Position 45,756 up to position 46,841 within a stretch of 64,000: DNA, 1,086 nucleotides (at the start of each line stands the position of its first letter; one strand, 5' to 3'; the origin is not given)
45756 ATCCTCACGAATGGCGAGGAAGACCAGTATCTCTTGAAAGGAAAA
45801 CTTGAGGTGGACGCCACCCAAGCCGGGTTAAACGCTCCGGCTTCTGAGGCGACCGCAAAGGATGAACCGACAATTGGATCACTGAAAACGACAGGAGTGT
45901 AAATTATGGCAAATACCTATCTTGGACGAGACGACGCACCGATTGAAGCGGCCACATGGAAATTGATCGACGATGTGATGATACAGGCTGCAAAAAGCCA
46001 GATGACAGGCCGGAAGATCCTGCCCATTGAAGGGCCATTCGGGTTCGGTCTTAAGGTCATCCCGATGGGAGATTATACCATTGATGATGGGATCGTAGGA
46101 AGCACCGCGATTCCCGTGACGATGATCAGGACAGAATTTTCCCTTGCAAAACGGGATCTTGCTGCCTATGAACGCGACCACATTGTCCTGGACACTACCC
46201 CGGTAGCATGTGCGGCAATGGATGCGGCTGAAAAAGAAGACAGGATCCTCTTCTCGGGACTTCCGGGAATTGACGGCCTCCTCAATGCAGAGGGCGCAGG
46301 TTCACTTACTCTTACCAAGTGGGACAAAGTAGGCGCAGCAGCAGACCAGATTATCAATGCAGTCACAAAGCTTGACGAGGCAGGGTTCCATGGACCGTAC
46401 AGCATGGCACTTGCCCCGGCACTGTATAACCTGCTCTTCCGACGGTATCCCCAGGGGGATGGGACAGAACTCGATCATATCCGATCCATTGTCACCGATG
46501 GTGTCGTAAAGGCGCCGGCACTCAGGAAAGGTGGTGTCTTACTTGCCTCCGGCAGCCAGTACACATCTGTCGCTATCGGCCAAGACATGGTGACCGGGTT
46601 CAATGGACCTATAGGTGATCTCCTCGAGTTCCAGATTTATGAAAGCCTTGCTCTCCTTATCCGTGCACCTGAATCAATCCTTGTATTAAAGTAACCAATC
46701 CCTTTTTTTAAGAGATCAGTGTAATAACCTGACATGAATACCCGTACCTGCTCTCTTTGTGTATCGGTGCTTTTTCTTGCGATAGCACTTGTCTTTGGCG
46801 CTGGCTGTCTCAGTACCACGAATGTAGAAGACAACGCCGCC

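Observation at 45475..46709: Encapsulin nanocompartment operon: EncFtn-type ferritin-like cargo with a TIGSLK targeting tail plus an HK97-fold shell protein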

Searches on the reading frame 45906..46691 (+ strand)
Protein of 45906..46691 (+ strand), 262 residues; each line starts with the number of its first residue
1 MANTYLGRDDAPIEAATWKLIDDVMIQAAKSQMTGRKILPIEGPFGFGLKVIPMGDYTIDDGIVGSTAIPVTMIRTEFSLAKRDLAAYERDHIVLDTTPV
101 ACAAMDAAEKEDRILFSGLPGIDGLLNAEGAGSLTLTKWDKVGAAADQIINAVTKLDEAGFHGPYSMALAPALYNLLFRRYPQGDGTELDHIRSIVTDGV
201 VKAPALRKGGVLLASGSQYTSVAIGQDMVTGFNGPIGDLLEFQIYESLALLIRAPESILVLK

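Call 3: search_protein_families(library=pfam, proteins=[window:45906-46691:+], max_evalue=0.01)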
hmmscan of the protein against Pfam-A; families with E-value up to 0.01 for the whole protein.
window:45906-46691:+ (262 aa): 1 family
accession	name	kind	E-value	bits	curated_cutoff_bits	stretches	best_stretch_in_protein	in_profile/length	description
PF04454.18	Linocin_M18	-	4.2e-71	239.6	24.3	1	4-249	2-253/253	Encapsulating protein for peroxidase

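Call 4: search_protein_families(library=ncbifam, proteins=[window:45906-46691:+], max_evalue=0.01)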
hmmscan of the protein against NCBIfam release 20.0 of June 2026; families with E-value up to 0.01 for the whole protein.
window:45906-46691:+ (262 aa): 1 family
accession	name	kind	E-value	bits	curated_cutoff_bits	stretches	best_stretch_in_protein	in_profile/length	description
NF041155.2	encap_f1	equivalog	1.6e-65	221.1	100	1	6-261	1-261/261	family 1 encapsulin nanocompartment shell protein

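Call 5: search_solved_structures(query=window:45906-46691:+, show_alignments=2)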
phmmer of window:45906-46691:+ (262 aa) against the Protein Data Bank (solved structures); distinct sequences matched with E-value up to 0.001: 37.
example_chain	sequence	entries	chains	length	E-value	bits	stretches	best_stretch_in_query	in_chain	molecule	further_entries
9i8e_C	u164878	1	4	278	1.9e-36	129.2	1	5-260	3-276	Encapsulin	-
9i8f_C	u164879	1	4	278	3.4e-36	128.3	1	5-260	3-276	Encapsulin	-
4pt2_P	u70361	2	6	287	2.6e-35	125.4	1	5-261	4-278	Encapsulin protein | Type 1 encapsulin shell protein EncA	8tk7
7s4q_A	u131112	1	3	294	2.6e-35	125.4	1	5-261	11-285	EncA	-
7s20_A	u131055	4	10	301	2.9e-35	125.3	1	5-261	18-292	EncA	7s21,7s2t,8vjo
8v4n_A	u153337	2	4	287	3.7e-35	124.9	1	5-261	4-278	Type 1 encapsulin shell protein EncA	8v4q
7mh2_A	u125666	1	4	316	7.7e-33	117.3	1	68-260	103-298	T4GALA Engineered Protein Nanocage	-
9b9i_A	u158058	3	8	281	9.5e-33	117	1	5-261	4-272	Type 1 encapsulin shell protein EncA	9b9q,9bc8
6nj8_A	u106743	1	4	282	1e-32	116.9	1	10-260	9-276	Encapsulating protein for a DyP-type peroxidase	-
8rvj_A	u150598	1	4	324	1.2e-32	116.7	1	69-260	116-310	Type 1 encapsulin shell protein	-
9fy6_A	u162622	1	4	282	3.9e-32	115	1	9-261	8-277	Bacteriocin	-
9zvv_A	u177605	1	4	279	2.9e-26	95.8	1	10-260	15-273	Type 1 encapsulin shell protein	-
9zw3_A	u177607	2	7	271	7.2e-25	91.2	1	10-260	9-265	Type 1 encapsulin shell protein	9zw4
8u50_A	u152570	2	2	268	6.1e-19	71.8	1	6-258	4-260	Klebsiella pneumoniae family 1 encapsulin shell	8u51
7boj_A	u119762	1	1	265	1.3e-18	70.7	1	6-257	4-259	29 kDa antigen Cfp29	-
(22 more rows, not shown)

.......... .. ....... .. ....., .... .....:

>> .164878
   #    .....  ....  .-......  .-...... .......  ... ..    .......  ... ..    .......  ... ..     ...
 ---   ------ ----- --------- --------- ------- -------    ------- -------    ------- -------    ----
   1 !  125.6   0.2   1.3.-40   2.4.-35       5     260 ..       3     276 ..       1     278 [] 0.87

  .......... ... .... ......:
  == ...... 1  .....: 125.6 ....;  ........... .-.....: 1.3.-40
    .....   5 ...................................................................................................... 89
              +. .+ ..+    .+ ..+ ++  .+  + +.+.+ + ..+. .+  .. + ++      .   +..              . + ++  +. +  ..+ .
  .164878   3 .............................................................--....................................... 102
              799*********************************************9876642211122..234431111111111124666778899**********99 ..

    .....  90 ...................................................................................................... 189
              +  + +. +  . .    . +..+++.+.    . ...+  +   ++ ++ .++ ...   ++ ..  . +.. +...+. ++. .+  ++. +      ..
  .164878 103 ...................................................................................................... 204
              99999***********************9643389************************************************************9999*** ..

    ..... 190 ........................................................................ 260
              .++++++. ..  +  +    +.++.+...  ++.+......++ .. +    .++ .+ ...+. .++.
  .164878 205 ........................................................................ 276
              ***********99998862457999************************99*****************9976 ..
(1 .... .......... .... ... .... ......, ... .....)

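Call 7: find_homologous_proteins(query=window:45906-46691:+, max_evalue=1e-20)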
Query window:45906-46691:+ (262 aa): 1105 proteins with E <= 1e-20 among 2716 candidates; the best 120 are listed.
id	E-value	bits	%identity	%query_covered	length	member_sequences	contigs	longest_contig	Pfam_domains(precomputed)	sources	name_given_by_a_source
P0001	2.0e-167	573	100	100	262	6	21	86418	PF04454.19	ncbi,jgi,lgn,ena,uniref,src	ncbi:family 1 encapsulin nanocompartment shell protein [Methanoregula sp.]|jgi:uncharacterized linoc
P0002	5.2e-151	519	88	100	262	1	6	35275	PF04454.19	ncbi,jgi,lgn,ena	jgi:uncharacterized linocin/CFP29 family protein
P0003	4.4e-150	516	87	100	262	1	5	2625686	PF04454.19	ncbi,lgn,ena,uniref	ncbi:MAG: family 1 encapsulin nanocompartment shell protein [Methanoregula sp.]|uniref:family 1 enca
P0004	3.1e-149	514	86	100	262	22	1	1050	PF04454.19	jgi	-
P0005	7.4e-149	512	87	100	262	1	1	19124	PF04454.19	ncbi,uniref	ncbi:family 1 encapsulin nanocompartment shell protein [Methanoregula sp.]|uniref:family 1 encapsuli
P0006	1.4e-147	508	85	100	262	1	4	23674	PF04454.19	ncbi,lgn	-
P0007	2.0e-147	508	86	100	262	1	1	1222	PF04454.19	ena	-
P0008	2.3e-147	507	85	100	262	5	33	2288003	PF04454.19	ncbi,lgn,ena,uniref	ncbi:MAG: family 1 encapsulin nanocompartment shell protein [Methanoregula sp.]|uniref:family 1 enca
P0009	4.7e-145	500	85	100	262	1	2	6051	PF04454.19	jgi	jgi:uncharacterized linocin/CFP29 family protein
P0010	2.7e-142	491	83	100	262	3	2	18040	PF04454.19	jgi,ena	-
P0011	3.0e-141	487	87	94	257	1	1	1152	PF04454.19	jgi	-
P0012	2.6e-139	481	80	100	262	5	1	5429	PF04454.19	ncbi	ncbi:MAG: family 1 encapsulin nanocompartment shell protein [Methanoregula sp.]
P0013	1.4e-138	479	80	100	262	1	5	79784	PF04454.19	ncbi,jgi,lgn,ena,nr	ncbi:MAG TPA: family 1 encapsulin nanocompartment shell protein [Methanoregula sp.]|nr:family 1 enca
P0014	1.8e-138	478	80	100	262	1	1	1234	PF04454.19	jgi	jgi:uncharacterized linocin/CFP29 family protein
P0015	2.4e-138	478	100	83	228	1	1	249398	PF04454.19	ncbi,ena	-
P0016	4.6e-138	477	100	83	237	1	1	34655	PF04454.19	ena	-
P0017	2.3e-136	471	79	100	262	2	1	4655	PF04454.19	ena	-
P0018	2.5e-136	471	79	100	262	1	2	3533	PF04454.19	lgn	-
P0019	1.0e-135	469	79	100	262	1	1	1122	PF04454.19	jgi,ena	-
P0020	1.3e-135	469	78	100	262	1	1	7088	PF04454.19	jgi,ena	jgi:uncharacterized linocin/CFP29 family protein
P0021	3.3e-135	468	79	100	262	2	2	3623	PF04454.19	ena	-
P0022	5.1e-135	467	77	100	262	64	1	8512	PF04454.19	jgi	jgi:uncharacterized linocin/CFP29 family protein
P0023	7.5e-135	466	77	100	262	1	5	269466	PF04454.19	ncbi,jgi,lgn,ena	jgi:uncharacterized linocin/CFP29 family protein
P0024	1.3e-134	466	77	100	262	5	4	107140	PF04454.19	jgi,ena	jgi:uncharacterized linocin/CFP29 family protein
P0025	2.1e-134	465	77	100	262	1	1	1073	PF04454.19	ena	-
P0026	2.3e-134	465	78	100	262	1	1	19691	PF04454.19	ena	-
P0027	4.6e-134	464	78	100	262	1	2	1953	PF04454.19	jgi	-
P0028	1.3e-133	462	77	100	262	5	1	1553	PF04454.19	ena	-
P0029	8.7e-133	460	77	100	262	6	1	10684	PF04454.19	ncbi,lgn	ncbi:MAG: family 1 encapsulin nanocompartment shell protein [Methanoregula sp.]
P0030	5.7e-129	447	74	100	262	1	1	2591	PF04454.19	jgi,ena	-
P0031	3.9e-128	444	75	100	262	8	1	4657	PF04454.19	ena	-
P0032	1.0e-126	440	74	100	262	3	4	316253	PF04454.19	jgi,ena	jgi:uncharacterized linocin/CFP29 family protein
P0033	1.7e-125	436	74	100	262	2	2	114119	PF04454.19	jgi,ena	-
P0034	1.3e-124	433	88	83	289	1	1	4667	PF04454.19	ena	-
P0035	2.6e-122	425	71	100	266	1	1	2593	PF04454.19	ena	-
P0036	2.2e-121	422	73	100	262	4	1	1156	PF04454.19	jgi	jgi:uncharacterized linocin/CFP29 family protein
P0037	1.8e-120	419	71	100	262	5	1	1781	PF04454.19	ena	-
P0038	2.1e-120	419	72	100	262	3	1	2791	PF04454.19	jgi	-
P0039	8.4e-120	417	82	84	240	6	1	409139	PF04454.19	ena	-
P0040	1.9e-118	413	71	100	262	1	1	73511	PF04454.19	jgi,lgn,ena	-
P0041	4.4e-118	411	69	100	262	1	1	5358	PF04454.19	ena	-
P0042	8.7e-118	410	67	100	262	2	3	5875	PF04454.19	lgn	-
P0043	1.2e-117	410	69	100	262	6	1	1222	PF04454.19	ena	-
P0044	1.8e-117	409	69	100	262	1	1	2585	PF04454.19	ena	-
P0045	2.2e-117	409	68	100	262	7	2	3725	PF04454.19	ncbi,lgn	-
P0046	2.5e-117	409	69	100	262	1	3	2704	PF04454.19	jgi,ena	-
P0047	3.3e-117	409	68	100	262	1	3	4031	PF04454.19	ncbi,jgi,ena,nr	ncbi:MAG: bacteriocin family protein [Methanoregula sp.]|nr:bacteriocin family protein [Methanoregul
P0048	4.7e-117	408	68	100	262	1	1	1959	PF04454.19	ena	-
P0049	5.9e-117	408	68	100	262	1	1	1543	PF04454.19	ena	-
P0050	6.7e-117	408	69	100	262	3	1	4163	PF04454.19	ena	-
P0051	8.7e-117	407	68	100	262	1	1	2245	PF04454.19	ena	-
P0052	1.2e-116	407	68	100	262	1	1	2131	PF04454.19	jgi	-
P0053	1.4e-116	406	69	100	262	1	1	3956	PF04454.19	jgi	jgi:uncharacterized linocin/CFP29 family protein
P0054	1.5e-116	406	71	100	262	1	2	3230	PF04454.19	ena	-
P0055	2.4e-116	406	68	100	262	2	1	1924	PF04454.19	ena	-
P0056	3.5e-116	405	68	100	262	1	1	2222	PF04454.19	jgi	jgi:uncharacterized linocin/CFP29 family protein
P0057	4.0e-116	405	68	100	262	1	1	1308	PF04454.19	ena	-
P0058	4.1e-116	405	82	83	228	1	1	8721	PF04454.19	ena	-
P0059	4.2e-116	405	67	100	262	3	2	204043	PF04454.19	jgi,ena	jgi:uncharacterized linocin/CFP29 family protein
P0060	4.4e-116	405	68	100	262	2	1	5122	PF04454.19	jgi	-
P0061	5.1e-116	405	68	100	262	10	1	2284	PF04454.19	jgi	-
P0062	6.2e-116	404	70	100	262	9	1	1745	PF04454.19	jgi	jgi:uncharacterized linocin/CFP29 family protein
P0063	6.2e-116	404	67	100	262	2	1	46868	PF04454.19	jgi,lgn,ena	-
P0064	9.7e-116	404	68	100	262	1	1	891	PF04454.19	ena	-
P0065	9.8e-116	404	68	100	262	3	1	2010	PF04454.19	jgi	jgi:uncharacterized linocin/CFP29 family protein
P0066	1.1e-115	404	68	100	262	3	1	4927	PF04454.19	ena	-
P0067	1.2e-115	403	67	100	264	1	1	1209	PF04454.19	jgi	jgi:uncharacterized linocin/CFP29 family protein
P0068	1.6e-115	403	68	100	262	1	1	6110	PF04454.19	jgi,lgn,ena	-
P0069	1.8e-115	403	67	100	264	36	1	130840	PF04454.19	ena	-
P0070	2.1e-115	403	67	100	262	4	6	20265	PF04454.19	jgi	jgi:uncharacterized linocin/CFP29 family protein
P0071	2.1e-115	403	68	100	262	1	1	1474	PF04454.19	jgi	-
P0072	2.3e-115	403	67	100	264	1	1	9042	PF04454.19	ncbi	-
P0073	7.5e-115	401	67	100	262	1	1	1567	PF04454.19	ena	-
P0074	1.0e-114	400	66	100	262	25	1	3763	PF04454.19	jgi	jgi:uncharacterized linocin/CFP29 family protein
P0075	1.5e-114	400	67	100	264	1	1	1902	PF04454.19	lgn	-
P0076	2.1e-114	399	67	100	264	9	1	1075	PF04454.19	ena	-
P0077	3.3e-114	399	67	100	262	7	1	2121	PF04454.19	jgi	-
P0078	5.3e-114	398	66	100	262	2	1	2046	PF04454.19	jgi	-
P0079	8.9e-114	397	67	100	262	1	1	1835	PF04454.19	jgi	jgi:uncharacterized linocin/CFP29 family protein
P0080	9.3e-114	397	69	100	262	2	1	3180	PF04454.19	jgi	-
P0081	9.7e-114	397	66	100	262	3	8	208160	PF04454.19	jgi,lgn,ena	jgi:uncharacterized linocin/CFP29 family protein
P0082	1.1e-113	397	66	100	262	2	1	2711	PF04454.19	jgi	jgi:uncharacterized linocin/CFP29 family protein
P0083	1.2e-113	397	67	100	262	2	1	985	PF04454.19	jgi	jgi:uncharacterized linocin/CFP29 family protein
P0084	1.2e-113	397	65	100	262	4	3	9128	PF04454.19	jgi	jgi:uncharacterized linocin/CFP29 family protein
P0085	2.6e-113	396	65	100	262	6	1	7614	PF04454.19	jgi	-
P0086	8.1e-113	394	69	100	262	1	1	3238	PF04454.19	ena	-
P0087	1.0e-112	394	67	100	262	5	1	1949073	PF04454.19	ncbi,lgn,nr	ncbi:MAG: hypothetical protein METHP_01215 [Methanoregula sp. SKADARSKE-2]|nr:MAG: hypothetical prot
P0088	1.3e-112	394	66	100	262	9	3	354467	PF04454.19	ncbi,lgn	-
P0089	1.4e-112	393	69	100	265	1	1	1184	PF04454.19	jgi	jgi:uncharacterized linocin/CFP29 family protein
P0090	1.6e-112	393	69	100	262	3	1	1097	PF04454.19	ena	-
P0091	2.2e-112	393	67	100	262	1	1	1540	PF04454.19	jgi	jgi:uncharacterized linocin/CFP29 family protein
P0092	3.0e-112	392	69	100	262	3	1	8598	PF04454.19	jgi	-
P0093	5.1e-112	392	65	100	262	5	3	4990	PF04454.19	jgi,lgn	jgi:uncharacterized linocin/CFP29 family protein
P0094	5.3e-112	392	66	100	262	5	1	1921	PF04454.19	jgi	jgi:uncharacterized linocin/CFP29 family protein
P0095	5.5e-112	391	69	100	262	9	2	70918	PF04454.19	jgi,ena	jgi:uncharacterized linocin/CFP29 family protein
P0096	9.7e-112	391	65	100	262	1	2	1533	PF04454.19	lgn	-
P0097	1.0e-111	391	66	100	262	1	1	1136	PF04454.19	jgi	jgi:uncharacterized linocin/CFP29 family protein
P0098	1.7e-111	390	68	100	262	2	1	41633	PF04454.19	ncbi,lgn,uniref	ncbi:family 1 encapsulin nanocompartment shell protein [Methanoregula sp.]|uniref:family 1 encapsuli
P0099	2.3e-111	389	65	100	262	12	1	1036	PF04454.19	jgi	jgi:uncharacterized linocin/CFP29 family protein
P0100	2.5e-111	389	68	100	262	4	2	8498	PF04454.19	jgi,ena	-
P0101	3.8e-111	389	68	100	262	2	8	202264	PF04454.19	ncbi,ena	-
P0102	4.6e-111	388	65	100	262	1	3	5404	PF04454.19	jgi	jgi:uncharacterized linocin/CFP29 family protein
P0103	4.9e-111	388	66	100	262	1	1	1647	PF04454.19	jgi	-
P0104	6.3e-111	388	68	100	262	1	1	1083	PF04454.19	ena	-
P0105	6.9e-111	388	68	100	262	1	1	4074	PF04454.19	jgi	jgi:uncharacterized linocin/CFP29 family protein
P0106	7.1e-111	388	69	100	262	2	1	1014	PF04454.19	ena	-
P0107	9.2e-111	387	66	100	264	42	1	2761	PF04454.19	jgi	jgi:uncharacterized linocin/CFP29 family protein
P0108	1.2e-110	387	65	100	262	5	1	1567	PF04454.19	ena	-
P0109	1.3e-110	387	68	100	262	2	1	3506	PF04454.19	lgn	-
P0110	2.4e-110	386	64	100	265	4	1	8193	PF04454.19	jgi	jgi:uncharacterized linocin/CFP29 family protein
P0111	2.8e-110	386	67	100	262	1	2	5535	PF04454.19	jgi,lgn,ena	jgi:uncharacterized linocin/CFP29 family protein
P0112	2.9e-110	386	64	100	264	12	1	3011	PF04454.19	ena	-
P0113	3.0e-110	386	65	100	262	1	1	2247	PF04454.19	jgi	jgi:uncharacterized linocin/CFP29 family protein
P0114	3.2e-110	386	65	100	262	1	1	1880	PF04454.19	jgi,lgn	-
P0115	4.4e-110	385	65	100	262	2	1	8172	PF04454.19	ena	-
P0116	5.3e-110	385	69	100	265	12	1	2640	PF04454.19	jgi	-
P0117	7.9e-110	384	66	100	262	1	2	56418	PF04454.19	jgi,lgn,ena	-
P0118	8.9e-110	384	66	100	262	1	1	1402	PF04454.19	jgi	jgi:uncharacterized linocin/CFP29 family protein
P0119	1.0e-109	384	67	100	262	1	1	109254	PF04454.19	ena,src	-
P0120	1.5e-109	383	68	100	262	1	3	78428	PF04454.19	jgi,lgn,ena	-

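Call 8: find_related_loci(query=window:45906-46691:+, collection=genome_contigs, flank=4000)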
Query window:45906-46691:+ (262 aa) in genome_contigs; peptide patterns used: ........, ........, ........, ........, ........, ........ (x = any residue, [..] = any of these).
104 stretches matched a pattern; 41 encode a relative of the query (tblastn E <= 1e-3); 41 distinct loci.
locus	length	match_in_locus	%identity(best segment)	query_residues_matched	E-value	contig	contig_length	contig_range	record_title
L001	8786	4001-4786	87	1-262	1e-157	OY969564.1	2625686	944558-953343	MAG: uncultured Methanoregulaceae archaeon isolate MFD02138.bin.c.1 genome assembly, chromosome: 1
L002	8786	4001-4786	85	1-262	2e-148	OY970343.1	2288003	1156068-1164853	MAG: uncultured Methanoregulaceae archaeon isolate MFD00082.bin.c.4 genome assembly, chromosome: 1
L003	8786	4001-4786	85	1-262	4e-147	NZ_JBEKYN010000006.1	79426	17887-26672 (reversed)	MAG: Methanoregula sp. isolate SPRUCE 676 SPRUCE_676_6, whole genome shotgun sequence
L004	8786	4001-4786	82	1-262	8e-146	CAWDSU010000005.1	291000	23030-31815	MAG: uncultured Methanoregulaceae archaeon isolate MFD04492.bin.2.70 genome assembly, contig: contig_25479, whole genome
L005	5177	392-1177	77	1-262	9e-143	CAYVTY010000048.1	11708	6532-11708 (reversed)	MAG TPA_asm: uncultured Methanoregula sp. isolate binchicken_co3_321 genome assembly, contig: NODE_17879_length_11708_co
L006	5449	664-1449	77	1-262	9e-142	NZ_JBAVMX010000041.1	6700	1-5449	MAG: Methanoregula sp. isolate MFD01857_ilm_asm_bin9 k127_224695, whole genome shotgun sequence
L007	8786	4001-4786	80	1-262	3e-138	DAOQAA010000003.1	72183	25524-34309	MAG TPA_asm: Methanoregula sp. isolate AMR_MDS_1274 NODE_237_length_72183_cov_9.801630, whole genome shotgun sequence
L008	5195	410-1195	79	1-262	1e-137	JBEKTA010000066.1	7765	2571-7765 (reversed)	MAG: Methanoregula sp. isolate SPRUCE 547 SPRUCE_547_66, whole genome shotgun sequence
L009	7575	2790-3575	77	1-262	1e-135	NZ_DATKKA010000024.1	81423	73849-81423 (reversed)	MAG: Methanoregula sp. isolate SMAG_U14645 k141_2077236, whole genome shotgun sequence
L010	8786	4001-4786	77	1-262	2e-135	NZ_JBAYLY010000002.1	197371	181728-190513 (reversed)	MAG: Methanoregula sp. isolate SO_2016_LW1_26 scaffold00016_LW64-88_2016, whole genome shotgun sequence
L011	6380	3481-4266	77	1-262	3e-135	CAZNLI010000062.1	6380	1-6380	MAG TPA_asm: uncultured Methanoregula sp. isolate SRP089250_co1_530 genome assembly, contig: NODE_23213_length_6380_cov_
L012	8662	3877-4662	76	1-262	9e-135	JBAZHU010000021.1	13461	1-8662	MAG: Methanoregula sp. isolate SO_2017_LW3_78 NODE_13401_length_13461_cov_1.894255_LW162_2017, whole genome shotgun sequ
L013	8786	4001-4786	77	1-262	2e-134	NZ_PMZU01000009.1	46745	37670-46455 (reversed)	MAG: Methanoregula sp. isolate fen_34 73.20110800_E3D.97_contig_7615, whole genome shotgun sequence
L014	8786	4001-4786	87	1-262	1e-150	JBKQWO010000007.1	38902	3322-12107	MAG: Methanoregula sp. isolate SEr3G3H3I__bin_84 SEr3G3H3I_000000038810, whole genome shotgun sequence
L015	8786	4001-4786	66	1-262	3e-123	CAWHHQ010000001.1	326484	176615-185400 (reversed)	MAG: uncultured Methanoregulaceae archaeon isolate MFD01872.bin.2.143 genome assembly, contig: contig_134611, whole geno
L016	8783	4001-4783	70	1-261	2e-122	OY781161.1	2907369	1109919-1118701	MAG: uncultured Methanoregula sp. isolate bdb6c56a-0f97-41a9-9319-40fe56c94967 genome assembly, chromosome: 1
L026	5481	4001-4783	69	1-261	7e-113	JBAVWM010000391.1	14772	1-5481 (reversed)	MAG: Methanoregula sp. isolate MFD03653_ilm_asm_bin1 k127_107965, whole genome shotgun sequence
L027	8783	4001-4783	68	1-261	2e-112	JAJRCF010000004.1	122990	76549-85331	MAG: Methanoregula sp. isolate OWC_0057 OWC_0057_scaffold00038, whole genome shotgun sequence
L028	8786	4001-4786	66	1-262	4e-112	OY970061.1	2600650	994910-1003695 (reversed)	MAG: uncultured Methanoregulaceae archaeon isolate MFD01231.bin.c.5 genome assembly, chromosome: 1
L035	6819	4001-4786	69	1-262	3e-122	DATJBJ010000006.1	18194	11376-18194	MAG TPA_asm: Methanoregula sp. isolate SMAG_U15351 k141_3648973, whole genome shotgun sequence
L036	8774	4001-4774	54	5-262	3e-94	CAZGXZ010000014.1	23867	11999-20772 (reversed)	MAG TPA_asm: uncultured Methanoregulaceae archaeon isolate SRP278314_co1_341 genome assembly, contig: NODE_2677_length_2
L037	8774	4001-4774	55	5-262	3e-91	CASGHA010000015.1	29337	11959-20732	MAG: uncultured Methanospirillaceae archaeon isolate KLAP105 genome assembly, contig: KLAP105_242995, whole genome shotg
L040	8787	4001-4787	58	1-262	3e-66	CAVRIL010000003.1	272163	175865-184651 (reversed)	MAG: uncultured Methanoregulaceae archaeon isolate MFD05942.bin.2.200 genome assembly, contig: contig_17781, whole genom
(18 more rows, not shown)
